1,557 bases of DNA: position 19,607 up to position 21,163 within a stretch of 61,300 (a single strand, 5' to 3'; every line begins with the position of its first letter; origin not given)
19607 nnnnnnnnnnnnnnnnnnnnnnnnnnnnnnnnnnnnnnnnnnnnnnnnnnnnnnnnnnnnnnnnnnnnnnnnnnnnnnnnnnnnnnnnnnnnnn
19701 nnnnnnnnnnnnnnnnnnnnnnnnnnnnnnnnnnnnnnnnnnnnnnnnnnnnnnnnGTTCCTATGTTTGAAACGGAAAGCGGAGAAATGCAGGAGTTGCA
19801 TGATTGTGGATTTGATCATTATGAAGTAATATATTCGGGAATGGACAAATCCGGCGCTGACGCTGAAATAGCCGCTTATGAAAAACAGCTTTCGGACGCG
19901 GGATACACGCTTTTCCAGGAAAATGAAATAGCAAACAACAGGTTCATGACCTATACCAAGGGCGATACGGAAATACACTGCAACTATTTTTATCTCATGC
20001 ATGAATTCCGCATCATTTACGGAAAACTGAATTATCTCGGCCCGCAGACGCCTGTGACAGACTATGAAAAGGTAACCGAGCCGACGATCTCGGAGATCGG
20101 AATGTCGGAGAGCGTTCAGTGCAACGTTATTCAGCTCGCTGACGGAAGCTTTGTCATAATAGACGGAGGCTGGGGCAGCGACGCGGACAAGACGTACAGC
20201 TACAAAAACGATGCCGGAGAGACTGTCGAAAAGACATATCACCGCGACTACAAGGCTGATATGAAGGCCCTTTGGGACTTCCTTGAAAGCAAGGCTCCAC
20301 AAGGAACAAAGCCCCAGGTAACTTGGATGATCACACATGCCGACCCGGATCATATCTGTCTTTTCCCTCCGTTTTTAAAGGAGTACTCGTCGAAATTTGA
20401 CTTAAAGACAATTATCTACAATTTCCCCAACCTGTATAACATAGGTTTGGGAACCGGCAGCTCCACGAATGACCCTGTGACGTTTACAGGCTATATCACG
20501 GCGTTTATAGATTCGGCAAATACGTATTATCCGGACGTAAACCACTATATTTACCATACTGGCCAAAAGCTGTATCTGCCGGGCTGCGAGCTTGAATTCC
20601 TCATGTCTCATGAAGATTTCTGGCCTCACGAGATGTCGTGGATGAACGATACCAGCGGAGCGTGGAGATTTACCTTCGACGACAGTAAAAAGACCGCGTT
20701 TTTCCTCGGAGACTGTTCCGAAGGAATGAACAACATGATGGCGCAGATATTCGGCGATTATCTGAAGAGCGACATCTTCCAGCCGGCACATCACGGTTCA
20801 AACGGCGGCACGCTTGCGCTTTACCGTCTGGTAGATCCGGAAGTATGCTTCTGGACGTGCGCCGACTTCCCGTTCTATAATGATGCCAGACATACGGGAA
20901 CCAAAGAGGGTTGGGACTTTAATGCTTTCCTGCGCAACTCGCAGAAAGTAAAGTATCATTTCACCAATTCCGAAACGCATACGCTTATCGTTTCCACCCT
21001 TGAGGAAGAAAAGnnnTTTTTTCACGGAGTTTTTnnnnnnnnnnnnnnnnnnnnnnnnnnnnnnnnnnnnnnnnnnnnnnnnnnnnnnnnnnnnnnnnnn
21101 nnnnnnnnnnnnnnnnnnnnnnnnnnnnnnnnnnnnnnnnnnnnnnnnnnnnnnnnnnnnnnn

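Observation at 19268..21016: Paralogous ComEC-type MBL lipoprotein embedded in the ABC importer operon right after the solute-binding protein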

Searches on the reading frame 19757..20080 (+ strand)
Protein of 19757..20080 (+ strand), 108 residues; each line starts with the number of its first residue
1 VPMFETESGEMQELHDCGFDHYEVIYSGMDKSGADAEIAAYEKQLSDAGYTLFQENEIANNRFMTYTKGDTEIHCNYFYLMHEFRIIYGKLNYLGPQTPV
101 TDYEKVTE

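Call 46: search_protein_families(library=pfam, proteins=[window:19757-20080:+], max_evalue=5)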
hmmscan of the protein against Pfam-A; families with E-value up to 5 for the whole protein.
window:19757-20080:+ (108 aa): 2 families
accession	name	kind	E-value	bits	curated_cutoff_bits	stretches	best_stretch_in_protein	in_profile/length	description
PF22212.1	CPV_RdRP_pol_dom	-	0.034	13.2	27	1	19-73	188-241/369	CPV, RNA-directed RNA polymerase, central polymerase domain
PF04229.20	GrpB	-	0.12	13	25.5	1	35-74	55-98/159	GrpB protein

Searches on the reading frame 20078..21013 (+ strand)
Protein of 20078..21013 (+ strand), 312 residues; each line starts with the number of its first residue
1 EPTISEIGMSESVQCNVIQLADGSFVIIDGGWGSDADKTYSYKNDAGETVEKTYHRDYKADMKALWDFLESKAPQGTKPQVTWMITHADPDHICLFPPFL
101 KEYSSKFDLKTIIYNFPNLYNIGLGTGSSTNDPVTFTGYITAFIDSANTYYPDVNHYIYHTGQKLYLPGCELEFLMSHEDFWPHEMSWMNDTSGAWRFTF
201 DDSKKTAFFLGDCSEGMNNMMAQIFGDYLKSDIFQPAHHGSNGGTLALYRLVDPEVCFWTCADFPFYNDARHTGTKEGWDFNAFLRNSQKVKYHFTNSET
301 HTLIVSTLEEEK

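Call 70: search_solved_structures(query=A3, max_evalue=1, show_alignments=5)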
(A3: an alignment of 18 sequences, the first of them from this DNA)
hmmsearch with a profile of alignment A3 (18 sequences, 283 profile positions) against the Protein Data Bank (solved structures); distinct sequences matched with E-value up to 1: 53.
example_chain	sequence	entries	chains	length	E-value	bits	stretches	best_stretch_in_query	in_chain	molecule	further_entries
9vc6_A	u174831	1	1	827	1.5e-08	37.6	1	160-242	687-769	Competence protein ComEC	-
9vcb_A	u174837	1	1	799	5e-07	32.6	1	154-232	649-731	DNA internalization-related competence protein ComEC/Rec2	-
9vcf_A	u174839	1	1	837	5.5e-07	32.4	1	154-232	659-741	DNA internalization-related competence protein ComEC/Rec2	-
9vc9_A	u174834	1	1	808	6.7e-07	32.1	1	154-233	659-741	Dna internalization-related competence protein rec2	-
9ic4_A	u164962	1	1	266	9.4e-07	31.7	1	159-235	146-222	Competence protein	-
30bt_A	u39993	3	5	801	9.6e-06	28.4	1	160-235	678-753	Beta-lactamase-like domain | ComEC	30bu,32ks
12qj_A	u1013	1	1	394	1.6e-05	27.6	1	12-227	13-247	Choline binding protein E CbpE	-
1wra_A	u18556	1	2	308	2e-05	27.3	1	9-227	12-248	Teichoic acid phosphorylcholine esterase/choline binding protein E (cbpE)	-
2bib_A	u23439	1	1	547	7.4e-05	25.4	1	10-227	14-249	TEICHOIC ACID PHOSPHORYLCHOLINE ESTERASE/ CHOLINE BINDING PROTEIN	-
4pdx_A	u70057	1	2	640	0.0027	20.3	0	53-79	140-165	Putative alkyl/aryl-sulfatase YjcS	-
8dq0_A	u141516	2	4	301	0.0041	19.7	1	17-74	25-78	2-aminobenzoylacetyl-CoA thioesterase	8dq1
2vw8_A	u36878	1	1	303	0.0042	19.7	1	17-74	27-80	PA1000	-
2q0i_A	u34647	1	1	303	0.0042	19.7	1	17-74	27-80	Quinolone signal response protein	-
3dh8_A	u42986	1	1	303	0.0042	19.7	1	17-74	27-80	Uncharacterized protein PA1000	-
5hio_A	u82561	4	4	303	0.0042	19.7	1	17-74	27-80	PqsE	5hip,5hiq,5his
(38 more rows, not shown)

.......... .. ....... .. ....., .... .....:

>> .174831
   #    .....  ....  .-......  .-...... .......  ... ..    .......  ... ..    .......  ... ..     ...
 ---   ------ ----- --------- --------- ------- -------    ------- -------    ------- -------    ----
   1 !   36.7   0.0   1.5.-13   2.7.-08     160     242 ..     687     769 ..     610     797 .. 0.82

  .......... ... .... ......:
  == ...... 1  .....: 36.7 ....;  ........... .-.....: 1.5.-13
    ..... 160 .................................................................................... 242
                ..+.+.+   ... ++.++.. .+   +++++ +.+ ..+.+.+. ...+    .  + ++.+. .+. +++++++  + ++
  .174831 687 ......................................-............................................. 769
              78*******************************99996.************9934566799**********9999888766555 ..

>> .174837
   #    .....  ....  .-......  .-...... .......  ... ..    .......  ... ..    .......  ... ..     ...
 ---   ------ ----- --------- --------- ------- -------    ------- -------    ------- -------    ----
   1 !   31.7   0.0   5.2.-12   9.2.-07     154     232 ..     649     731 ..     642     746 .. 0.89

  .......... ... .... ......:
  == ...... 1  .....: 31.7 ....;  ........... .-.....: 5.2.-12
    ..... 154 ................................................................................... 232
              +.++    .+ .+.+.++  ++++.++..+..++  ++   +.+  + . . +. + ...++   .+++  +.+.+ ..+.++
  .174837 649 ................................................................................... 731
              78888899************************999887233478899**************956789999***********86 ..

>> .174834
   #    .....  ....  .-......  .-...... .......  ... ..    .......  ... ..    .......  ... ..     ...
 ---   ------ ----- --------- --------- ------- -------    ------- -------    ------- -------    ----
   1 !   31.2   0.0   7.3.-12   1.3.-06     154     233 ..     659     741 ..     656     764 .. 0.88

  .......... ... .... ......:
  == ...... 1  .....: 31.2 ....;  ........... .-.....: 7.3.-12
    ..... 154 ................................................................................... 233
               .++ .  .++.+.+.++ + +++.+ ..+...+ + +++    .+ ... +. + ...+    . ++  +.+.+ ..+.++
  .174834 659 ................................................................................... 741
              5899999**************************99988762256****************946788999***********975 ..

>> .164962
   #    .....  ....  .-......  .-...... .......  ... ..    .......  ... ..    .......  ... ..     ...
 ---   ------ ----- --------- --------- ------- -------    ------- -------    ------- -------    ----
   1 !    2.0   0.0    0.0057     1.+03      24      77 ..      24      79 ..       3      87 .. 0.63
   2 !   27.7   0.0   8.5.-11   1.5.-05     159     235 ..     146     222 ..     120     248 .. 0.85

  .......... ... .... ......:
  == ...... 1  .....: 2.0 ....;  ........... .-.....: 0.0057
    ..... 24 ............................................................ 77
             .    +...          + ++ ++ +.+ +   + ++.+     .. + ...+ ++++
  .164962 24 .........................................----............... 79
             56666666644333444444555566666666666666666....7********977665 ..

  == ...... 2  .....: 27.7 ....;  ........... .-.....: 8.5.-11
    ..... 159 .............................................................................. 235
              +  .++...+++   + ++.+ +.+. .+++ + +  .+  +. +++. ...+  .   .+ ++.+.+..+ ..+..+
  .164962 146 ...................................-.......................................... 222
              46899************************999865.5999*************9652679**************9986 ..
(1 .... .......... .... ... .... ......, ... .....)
